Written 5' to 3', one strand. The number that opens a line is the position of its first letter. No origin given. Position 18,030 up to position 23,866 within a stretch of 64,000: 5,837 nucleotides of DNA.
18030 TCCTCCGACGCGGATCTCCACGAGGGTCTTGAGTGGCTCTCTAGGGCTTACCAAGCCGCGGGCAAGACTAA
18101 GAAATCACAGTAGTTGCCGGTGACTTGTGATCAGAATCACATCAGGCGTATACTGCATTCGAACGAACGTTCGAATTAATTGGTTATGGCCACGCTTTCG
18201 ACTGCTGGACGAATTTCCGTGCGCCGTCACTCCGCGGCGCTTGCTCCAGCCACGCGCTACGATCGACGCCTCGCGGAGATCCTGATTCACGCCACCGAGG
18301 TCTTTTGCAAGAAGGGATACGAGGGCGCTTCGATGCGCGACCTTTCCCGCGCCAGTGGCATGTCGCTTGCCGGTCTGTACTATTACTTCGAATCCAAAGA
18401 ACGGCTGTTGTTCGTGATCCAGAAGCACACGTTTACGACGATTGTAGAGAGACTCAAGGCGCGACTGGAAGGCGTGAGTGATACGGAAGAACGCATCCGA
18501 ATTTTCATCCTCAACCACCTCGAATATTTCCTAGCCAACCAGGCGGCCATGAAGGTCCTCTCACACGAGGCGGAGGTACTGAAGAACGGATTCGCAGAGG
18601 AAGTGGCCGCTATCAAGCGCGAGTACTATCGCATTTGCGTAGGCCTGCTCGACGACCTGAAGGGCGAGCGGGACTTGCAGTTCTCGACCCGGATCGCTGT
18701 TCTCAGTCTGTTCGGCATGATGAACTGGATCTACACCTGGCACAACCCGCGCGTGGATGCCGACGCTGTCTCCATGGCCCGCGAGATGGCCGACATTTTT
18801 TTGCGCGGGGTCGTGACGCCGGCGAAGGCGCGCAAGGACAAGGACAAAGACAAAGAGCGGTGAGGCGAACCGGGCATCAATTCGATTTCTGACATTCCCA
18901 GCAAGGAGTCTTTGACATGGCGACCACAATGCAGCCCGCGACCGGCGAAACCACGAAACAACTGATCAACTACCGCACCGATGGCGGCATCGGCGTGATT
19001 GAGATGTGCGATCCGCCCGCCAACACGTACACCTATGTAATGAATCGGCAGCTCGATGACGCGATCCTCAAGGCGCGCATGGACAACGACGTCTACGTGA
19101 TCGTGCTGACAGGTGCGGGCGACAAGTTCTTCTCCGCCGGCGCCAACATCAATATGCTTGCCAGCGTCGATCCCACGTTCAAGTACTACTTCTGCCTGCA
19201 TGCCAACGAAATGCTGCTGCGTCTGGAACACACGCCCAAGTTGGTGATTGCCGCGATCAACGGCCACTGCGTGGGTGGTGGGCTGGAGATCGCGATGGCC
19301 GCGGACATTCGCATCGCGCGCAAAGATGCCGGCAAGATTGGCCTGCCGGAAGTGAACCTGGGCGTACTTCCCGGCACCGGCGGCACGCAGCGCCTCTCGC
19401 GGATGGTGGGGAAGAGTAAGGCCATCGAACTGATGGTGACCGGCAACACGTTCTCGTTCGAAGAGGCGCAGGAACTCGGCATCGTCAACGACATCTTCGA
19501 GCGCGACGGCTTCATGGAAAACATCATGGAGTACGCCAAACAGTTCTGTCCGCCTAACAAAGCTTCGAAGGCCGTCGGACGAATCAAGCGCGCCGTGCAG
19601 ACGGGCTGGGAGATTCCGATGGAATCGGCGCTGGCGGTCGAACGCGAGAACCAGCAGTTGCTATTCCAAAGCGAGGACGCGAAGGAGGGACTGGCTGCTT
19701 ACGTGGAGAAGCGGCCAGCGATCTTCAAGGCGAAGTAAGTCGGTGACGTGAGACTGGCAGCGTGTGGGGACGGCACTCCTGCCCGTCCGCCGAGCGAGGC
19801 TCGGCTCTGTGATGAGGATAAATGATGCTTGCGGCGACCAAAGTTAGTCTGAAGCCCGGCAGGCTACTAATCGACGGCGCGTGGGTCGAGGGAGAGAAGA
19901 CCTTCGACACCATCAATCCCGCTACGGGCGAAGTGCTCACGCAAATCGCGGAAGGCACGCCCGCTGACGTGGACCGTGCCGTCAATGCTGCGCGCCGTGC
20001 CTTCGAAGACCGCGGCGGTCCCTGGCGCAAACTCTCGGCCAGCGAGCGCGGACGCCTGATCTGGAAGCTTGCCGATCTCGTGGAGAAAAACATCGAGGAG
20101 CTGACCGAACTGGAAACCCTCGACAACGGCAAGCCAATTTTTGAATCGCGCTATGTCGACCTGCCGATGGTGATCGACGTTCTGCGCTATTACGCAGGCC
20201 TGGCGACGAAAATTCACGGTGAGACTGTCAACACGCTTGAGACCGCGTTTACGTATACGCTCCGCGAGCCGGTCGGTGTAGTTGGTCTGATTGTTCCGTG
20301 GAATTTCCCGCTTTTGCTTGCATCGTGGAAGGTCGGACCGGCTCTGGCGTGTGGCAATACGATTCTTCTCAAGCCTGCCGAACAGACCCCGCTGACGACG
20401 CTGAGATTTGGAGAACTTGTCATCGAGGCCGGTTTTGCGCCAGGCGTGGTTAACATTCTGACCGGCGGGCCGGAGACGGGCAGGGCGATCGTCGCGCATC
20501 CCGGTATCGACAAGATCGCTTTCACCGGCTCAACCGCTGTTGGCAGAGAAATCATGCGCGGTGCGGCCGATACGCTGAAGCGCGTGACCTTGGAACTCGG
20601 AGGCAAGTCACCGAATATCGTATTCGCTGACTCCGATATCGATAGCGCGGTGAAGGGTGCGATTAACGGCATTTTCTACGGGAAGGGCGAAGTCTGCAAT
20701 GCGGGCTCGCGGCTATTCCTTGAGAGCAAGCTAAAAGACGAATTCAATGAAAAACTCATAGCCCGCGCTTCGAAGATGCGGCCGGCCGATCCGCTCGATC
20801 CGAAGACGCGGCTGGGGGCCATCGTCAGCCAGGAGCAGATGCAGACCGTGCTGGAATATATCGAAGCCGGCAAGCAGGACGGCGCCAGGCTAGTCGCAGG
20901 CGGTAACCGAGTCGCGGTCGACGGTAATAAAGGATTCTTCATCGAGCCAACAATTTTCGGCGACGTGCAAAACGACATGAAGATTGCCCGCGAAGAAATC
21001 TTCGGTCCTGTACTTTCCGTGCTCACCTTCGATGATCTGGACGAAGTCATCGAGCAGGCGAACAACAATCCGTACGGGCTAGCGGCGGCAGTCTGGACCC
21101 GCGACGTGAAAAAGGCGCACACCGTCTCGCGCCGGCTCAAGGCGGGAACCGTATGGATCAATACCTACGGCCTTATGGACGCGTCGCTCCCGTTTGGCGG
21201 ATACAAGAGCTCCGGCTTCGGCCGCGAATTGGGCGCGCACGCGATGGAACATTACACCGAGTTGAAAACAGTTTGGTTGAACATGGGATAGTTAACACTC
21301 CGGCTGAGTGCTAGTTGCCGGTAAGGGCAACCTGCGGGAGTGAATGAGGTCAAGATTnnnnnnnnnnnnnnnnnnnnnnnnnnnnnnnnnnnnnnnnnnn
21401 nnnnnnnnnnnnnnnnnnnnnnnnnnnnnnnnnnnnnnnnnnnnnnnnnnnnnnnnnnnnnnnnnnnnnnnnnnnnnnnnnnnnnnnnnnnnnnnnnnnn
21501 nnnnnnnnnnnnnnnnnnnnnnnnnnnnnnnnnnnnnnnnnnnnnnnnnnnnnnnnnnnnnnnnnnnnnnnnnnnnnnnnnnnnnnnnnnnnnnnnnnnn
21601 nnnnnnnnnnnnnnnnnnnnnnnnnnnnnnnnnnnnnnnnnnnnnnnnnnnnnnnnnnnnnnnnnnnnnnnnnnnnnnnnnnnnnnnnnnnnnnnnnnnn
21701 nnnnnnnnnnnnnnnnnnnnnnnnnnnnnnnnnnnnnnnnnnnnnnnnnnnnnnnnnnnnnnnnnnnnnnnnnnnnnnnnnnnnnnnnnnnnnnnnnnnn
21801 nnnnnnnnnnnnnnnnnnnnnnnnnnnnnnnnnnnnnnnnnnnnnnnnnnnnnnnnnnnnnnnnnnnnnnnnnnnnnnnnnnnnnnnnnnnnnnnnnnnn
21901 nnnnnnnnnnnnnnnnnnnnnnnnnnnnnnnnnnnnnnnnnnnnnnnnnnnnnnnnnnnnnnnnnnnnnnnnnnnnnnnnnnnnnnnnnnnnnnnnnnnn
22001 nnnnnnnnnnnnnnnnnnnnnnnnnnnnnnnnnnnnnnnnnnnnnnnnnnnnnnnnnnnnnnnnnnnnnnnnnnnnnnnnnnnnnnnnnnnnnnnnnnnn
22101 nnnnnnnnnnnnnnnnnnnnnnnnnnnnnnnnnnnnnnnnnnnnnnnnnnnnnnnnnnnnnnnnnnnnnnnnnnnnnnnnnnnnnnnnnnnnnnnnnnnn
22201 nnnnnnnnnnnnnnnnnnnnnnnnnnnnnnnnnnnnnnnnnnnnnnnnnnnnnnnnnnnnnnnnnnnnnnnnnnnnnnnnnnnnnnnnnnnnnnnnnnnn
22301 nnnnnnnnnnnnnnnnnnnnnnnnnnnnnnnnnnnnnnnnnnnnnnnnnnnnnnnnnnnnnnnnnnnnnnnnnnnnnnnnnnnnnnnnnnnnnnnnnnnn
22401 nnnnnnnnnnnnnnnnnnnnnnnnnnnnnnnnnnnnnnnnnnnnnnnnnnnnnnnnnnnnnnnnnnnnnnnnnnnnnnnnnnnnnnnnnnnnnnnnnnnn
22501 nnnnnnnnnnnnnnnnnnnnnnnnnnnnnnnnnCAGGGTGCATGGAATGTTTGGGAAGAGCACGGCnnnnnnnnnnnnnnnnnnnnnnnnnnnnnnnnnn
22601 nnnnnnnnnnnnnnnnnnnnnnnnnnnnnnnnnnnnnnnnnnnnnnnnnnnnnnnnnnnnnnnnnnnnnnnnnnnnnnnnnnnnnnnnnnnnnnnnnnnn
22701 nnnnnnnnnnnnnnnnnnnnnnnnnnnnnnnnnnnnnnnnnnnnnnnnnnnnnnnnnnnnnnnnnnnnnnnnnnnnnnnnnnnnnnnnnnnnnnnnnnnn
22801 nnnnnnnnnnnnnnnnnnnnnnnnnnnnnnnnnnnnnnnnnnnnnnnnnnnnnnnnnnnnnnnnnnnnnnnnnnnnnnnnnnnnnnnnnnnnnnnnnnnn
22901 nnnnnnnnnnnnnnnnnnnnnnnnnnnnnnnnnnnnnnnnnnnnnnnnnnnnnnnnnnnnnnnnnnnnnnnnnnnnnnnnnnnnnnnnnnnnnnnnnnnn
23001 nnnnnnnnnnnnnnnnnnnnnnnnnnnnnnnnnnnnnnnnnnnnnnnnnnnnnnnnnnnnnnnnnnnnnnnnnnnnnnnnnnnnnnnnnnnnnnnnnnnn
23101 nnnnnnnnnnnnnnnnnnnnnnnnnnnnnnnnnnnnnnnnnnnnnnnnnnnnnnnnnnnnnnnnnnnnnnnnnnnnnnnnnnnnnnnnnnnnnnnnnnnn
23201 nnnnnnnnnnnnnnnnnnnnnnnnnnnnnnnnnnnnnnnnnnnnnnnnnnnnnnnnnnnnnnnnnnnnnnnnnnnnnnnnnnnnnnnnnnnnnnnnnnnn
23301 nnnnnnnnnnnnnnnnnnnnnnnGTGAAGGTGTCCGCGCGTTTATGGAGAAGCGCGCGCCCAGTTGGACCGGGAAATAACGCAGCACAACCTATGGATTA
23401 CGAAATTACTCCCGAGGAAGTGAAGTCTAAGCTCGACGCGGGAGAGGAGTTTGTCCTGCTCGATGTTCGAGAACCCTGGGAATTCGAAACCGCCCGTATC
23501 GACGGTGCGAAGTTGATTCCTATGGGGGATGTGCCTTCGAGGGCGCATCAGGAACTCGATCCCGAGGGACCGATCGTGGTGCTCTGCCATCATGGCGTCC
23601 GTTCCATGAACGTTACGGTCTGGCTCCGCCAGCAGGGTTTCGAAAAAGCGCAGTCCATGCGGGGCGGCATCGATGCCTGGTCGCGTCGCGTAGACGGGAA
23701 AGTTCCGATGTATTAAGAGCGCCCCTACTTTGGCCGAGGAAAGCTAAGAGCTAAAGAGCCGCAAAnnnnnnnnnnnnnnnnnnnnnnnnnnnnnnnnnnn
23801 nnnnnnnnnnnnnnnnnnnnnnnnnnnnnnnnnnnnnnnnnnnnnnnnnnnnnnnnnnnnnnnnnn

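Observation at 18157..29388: Co-linear 11-kb block joining a box/paa-like ring-epoxidation module to an hcr-like reductive dehydroxylation module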

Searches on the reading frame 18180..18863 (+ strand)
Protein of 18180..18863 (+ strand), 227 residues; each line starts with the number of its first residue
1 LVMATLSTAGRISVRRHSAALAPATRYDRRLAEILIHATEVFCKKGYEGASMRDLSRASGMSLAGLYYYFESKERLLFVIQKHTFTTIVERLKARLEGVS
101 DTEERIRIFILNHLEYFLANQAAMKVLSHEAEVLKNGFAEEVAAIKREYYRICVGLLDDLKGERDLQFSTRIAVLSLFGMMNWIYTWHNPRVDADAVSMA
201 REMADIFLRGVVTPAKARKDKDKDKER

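Call 3: search_protein_families(library=pfam, proteins=[window:18180-18863:+])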
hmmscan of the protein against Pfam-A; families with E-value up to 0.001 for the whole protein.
window:18180-18863:+ (227 aa): 2 families
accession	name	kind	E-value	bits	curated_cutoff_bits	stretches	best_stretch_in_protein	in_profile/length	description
PF17932.6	TetR_C_24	-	7.2e-18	65.4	26.4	1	101-211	3-114/114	Tetracyclin repressor-like, C-terminal domain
PF00440.29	TetR_N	-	9.7e-12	44.9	24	1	35-77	2-44/47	Bacterial regulatory proteins, tetR family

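Call 4: search_protein_families(library=ncbifam, proteins=[window:18180-18863:+])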
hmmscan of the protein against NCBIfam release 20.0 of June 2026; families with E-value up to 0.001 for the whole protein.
window:18180-18863:+ (227 aa): 17 families
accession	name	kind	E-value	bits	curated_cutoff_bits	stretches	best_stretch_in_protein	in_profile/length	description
NF050111.1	TransRegSACE7040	equivalog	1.4e-18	67.5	250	1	30-201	2-172/186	SACE_7040 family transcriptional regulator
NF053878.1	FATransRegFadRBac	equivalog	2.3e-15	56.9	200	1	32-211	6-188/190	fatty acid metabolism transcriptional regulator FadR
NF053731.1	TransRegFasRMycb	equivalog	3.5e-10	40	330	1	28-131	10-113/199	HTH-type transcriptional activator FasR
NF037937.1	septum_RefZ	equivalog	5.8e-10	39.4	180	1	33-186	3-160/195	forespore capture DNA-binding protein RefZ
NF041196.1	ScbR_bind_reg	equivalog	7.9e-10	39.2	150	1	32-107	9-85/191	ScbR family autoregulator-binding transcription factor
TIGR03384.1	betaine_BetI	equivalog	3.4e-09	36.7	201.3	1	33-126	12-105/189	choline-binding transcriptional repressor BetI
TIGR03613.1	RutR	equivalog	1e-07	32.1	368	1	30-115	9-93/202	pyrimidine utilization regulatory protein R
NF001978.0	PRK00767.1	equivalog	2.4e-07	30.7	118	1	35-126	14-107/197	transcriptional regulator BetI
NF011584.0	PRK15008.1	equivalog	1.6e-06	28.1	230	1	33-115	22-103/212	HTH-type transcriptional regulator RutR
NF051852.1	efflux_TF_MtrR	exception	2.1e-06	27.7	280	1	34-126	15-108/205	multidrug efflux system transcriptional repressor MtrR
NF033703.1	transcr_KstR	equivalog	2.1e-06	27.5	280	1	29-154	8-132/185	cholesterol catabolism transcriptional regulator KstR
TIGR03968.1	mycofact_TetR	equivalog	6e-06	26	224.9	1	32-103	12-79/190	mycofactocin system transcriptional regulator MftR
NF053516.1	TranRepPrsAVib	equivalog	1.4e-05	25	300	1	33-104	10-81/208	TetR family transcriptional repressor PsrA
NF051457.1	acryl_TF_AcuR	equivalog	3.9e-05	23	247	1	32-199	20-192/204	acrylate utilization transcriptional regulator AcuR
NF038211.1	MFT_alt_reg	equivalog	5.7e-05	23.5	285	1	32-90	4-62/193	mycofactocin system transcriptional regulator MftR2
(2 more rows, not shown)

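Call 38: search_solved_structures(query=window:18186-18860:+, max_evalue=0.00001)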
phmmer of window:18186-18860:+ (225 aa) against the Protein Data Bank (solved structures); distinct sequences matched with E-value up to 0.00001: 29.
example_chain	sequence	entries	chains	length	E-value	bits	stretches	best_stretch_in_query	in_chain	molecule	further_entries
3dcf_A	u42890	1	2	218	3.2e-19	72.7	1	23-212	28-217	transcriptional regulator of the TetR/AcrR family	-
3vpr_A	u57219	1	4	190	1.9e-16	63.6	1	31-209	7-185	Transcriptional regulator, TetR family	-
5k7f_A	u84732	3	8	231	2.3e-16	63.4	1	28-189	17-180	Transcriptional regulator, TetR family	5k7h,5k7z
3ccy_A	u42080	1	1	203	3.4e-14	56.3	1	24-210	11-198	Putative TetR-family transcriptional regulator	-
4mo7_A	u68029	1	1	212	1.5e-13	54.2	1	29-200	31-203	Transcriptional regulator I2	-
4mxm_A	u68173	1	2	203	1.6e-13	54.2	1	30-200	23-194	Transcriptional regulator I2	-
2iai_A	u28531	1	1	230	6.7e-13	52.1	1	31-190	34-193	Putative transcriptional regulator SCO3833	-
5gpa_A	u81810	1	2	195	3.5e-11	46.5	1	31-207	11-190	Transcriptional regulator (TetR/AcrR family)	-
5gp9_A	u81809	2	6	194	1.5e-10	44.4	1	31-207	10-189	Transcriptional regulator (TetR/AcrR family)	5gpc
1vi0_A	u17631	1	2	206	1.2e-09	41.4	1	30-209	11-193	transcriptional regulator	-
3whb_A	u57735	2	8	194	1.4e-09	41.2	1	30-209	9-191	Fatty acid metabolism regulator protein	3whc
6srn_A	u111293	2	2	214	1.5e-08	37.9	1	27-99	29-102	TetR family transcriptional regulator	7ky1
9b7y_A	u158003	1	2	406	1.5e-08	37.9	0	26-157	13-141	Transcriptional repressor Mce3R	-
2ibd_A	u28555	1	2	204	1.7e-08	37.7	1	28-212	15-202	Possible transcriptional regulator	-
6o6n_A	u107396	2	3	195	2.5e-07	33.9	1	26-125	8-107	TetR family transcriptional regulator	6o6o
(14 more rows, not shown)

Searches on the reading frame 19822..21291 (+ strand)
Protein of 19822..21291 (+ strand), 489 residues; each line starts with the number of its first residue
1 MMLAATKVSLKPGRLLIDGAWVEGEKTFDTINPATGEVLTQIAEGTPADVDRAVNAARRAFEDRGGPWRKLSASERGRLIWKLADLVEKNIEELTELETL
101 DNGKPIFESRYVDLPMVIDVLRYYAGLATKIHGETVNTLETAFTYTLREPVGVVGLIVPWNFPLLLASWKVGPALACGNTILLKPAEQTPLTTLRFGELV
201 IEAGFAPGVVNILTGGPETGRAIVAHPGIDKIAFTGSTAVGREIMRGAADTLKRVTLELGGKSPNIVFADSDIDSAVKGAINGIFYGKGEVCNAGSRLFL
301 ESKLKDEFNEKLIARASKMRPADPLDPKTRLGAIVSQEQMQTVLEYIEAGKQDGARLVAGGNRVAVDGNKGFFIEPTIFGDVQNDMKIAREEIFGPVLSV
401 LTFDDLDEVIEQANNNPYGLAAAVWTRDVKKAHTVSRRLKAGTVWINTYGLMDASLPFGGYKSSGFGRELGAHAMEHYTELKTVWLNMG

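Call 3: search_protein_families(library=pfam, proteins=[window:19822-21291:+])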
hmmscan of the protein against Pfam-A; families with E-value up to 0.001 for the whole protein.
window:19822-21291:+ (489 aa): 1 family
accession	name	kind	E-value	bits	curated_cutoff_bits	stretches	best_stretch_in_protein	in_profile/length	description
PF00171.27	Aldedh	-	3.6e-182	606.5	23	1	21-484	1-461/461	Aldehyde dehydrogenase family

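Call 4: search_protein_families(library=ncbifam, proteins=[window:19822-21291:+])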
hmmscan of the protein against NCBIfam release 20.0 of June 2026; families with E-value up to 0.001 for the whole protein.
window:19822-21291:+ (489 aa): 42 families (the best 25 are shown)
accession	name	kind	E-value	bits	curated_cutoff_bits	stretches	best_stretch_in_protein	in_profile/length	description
TIGR01804.1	BADH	equivalog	1.6e-178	594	668.6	1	17-482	2-467/467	betaine-aldehyde dehydrogenase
NF009725.0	PRK13252.1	equivalog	1.1e-172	574.8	593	1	15-489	9-482/488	betaine-aldehyde dehydrogenase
NF045736.1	PaDhStyDRhodo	equivalog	3e-169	563.6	800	1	14-485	4-476/479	phenylacetaldehyde dehydrogenase StyD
NF045735.1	PaDhStyDPseudo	equivalog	9.4e-164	545.6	850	1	14-486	4-481/483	phenylacetaldehyde dehydrogenase StyD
TIGR02299.1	HpaE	equivalog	5.8e-153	510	638.35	1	15-488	3-478/488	5-carboxymethyl-2-hydroxymuconate semialdehyde dehydrogenase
NF007352.0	PRK09847.1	equivalog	1e-151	505.9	850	1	13-488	20-493/495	aldehyde dehydrogenase PuuC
NF010000.0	PRK13473.1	subfamily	2e-150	501.5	615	1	14-487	4-473/475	aminobutyraldehyde dehydrogenase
NF050026.1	AcaldDHExaC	equivalog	8.2e-143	476.6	900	1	17-484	20-491/503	acetaldehyde dehydrogenase ExaC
TIGR03216.1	OH_muco_semi_DH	equivalog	3.4e-141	471.1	693.25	1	16-487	4-480/481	2-hydroxymuconic semialdehyde dehydrogenase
NF042993.1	AlphKGSA_gudD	equivalog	3.4e-126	421.8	770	1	17-486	8-480/481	alpha-ketoglutaric semialdehyde dehydrogenase GucD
TIGR01780.1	SSADH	subfamily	8.4e-122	407.3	646.35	1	31-482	2-448/448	succinate-semialdehyde dehydrogenase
TIGR03374.1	ABALDH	equivalog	3e-117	392.3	909.3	1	14-484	3-469/472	aminobutyraldehyde dehydrogenase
TIGR04284.1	aldehy_Rv0768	hypoth_equivalog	1.3e-116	390.4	775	1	14-484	2-476/480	aldehyde dehydrogenase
NF052305.1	DioxValDhHalo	equivalog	1.5e-116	390.1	750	1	16-487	8-482/483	2,5-dioxovalerate dehydrogenase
NF040648.1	lactal_redase_Meth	equivalog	3.4e-115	385.7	650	1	15-486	1-462/463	lactaldehyde dehydrogenase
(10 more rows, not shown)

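Call 67: search_solved_structures(query=window:19822-21288:+, max_evalue=1e-100)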
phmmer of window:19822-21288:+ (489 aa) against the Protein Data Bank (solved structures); distinct sequences matched with E-value up to 1e-100: 106 (the best 60 are shown).
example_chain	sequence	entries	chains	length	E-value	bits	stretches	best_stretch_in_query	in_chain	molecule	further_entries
1cw3_A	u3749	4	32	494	4.1e-164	549.9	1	15-486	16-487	MITOCHONDRIAL ALDEHYDE DEHYDROGENASE | ALDEHYDE DEHYDROGENASE, MITOCHONDRIAL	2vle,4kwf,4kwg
1nzx_A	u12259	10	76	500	4.3e-164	549.8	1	15-486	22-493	Aldehyde dehydrogenase | Aldehyde dehydrogenase, mitochondrial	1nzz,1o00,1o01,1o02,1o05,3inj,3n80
4fr8_A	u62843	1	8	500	4.3e-164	549.8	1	15-486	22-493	Aldehyde dehydrogenase, mitochondrial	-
5l13_A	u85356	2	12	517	4.8e-164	549.6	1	15-486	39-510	Aldehyde dehydrogenase, mitochondrial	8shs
1zum_A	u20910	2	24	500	1.5e-163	548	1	15-486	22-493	Aldehyde dehydrogenase | Aldehyde dehydrogenase, mitochondrial precursor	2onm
2onn_A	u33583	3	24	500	1.5e-163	548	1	15-486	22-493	Aldehyde dehydrogenase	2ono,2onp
3n81_A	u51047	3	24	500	2.1e-163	547.5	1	15-486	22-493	Aldehyde dehydrogenase, mitochondrial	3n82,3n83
1nzw_A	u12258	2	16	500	9.9e-163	545.3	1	15-486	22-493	Aldehyde dehydrogenase | Aldehyde dehydrogenase, mitochondrial precursor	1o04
8dr9_A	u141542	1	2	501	1e-162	545.3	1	15-486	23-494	Aldehyde dehydrogenase, mitochondrial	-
3inl_A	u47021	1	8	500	3.6e-162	543.5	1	15-486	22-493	Aldehyde dehydrogenase, mitochondrial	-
9r6n_A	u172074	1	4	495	1.3e-161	541.6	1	8-486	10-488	Retinal dehydrogenase 2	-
6alj_A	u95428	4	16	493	1.3e-161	541.6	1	8-486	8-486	Aldehyde dehydrogenase 1A2 | Retinal dehydrogenase 2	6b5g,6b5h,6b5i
4x2q_A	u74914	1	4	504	1.3e-161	541.6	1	8-486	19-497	Retinal dehydrogenase 2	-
5gtk_A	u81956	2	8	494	1.5e-161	541.4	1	15-488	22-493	Betaine-aldehyde dehydrogenase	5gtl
9r3z_A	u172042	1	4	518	1.5e-161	541.4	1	8-486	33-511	Retinal dehydrogenase 2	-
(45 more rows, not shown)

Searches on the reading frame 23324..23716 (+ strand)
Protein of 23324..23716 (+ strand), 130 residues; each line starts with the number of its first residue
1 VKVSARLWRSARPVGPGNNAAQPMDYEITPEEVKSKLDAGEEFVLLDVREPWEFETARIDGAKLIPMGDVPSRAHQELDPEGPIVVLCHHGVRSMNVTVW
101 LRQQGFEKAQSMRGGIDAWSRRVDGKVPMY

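Call 3: search_protein_families(library=pfam, proteins=[window:23324-23716:+])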
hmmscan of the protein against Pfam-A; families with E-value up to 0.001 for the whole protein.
window:23324-23716:+ (130 aa): 1 family
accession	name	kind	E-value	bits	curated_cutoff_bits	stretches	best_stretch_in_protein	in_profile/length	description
PF00581.25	Rhodanese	-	3.4e-17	63.2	22.2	1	29-121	1-101/102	Rhodanese-like domain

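Call 4: search_protein_families(library=ncbifam, proteins=[window:23324-23716:+])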
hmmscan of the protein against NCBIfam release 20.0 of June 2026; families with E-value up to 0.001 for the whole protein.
window:23324-23716:+ (130 aa): 13 families
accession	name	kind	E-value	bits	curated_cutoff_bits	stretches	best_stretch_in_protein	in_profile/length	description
NF005902.0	PRK07878.1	equivalog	3.2e-24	85.5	647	1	22-130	283-392/392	adenylyltransferase/sulfurtransferase MoeZ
NF005646.0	PRK07411.1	equivalog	8.5e-18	64.6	633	1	26-130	282-390/390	molybdopterin-synthase adenylyltransferase MoeB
NF006444.0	PRK08762.1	equivalog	4.5e-16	58.5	449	1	26-122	15-110/387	molybdopterin-synthase adenylyltransferase MoeB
NF045521.1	rhoda_near_glyco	subfamily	1.8e-14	53.7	145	1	28-121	20-110/144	rhodanese homology domain-containing protein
NF001195.0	PRK00162.1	equivalog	8.5e-14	51.8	102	1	27-124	6-101/108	thiosulfate sulfurtransferase GlpE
NF001133.1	PRK00142.1-1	equivalog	1.4e-09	37.9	170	1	22-124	102-208/229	oxygen-dependent tRNA uridine(34) hydroxylase TrhO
NF041203.1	rhodanese_LYCAU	equivalog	3.4e-08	33.2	115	1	27-121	22-118/126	rhodanese-related (seleno)protein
NF033833.0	rhodan_ChrE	equivalog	9.7e-06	25.5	120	1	25-120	2-98/108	rhodanese family chromate resistance protein ChrE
NF003703.0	PRK05320.1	equivalog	5.5e-05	22.9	331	1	37-125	126-219/280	sulfurtransferase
NF008752.0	PRK11784.1-4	equivalog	0.00015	20.7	266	0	85-124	94-133/357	tRNA 2-selenouridine(34) synthase MnmH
NF007627.0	PRK10287.1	equivalog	0.00032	20.9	102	1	45-117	23-95/104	thiosulfate sulfurtransferase PspE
TIGR04271.1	ThiI_C_thiazole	equivalog_domain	0.00033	20.7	70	1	25-109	11-96/101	thiazole biosynthesis protein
NF008750.0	PRK11784.1-2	equivalog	0.00075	18.7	241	0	39-67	12-40/346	tRNA 2-selenouridine(34) synthase MnmH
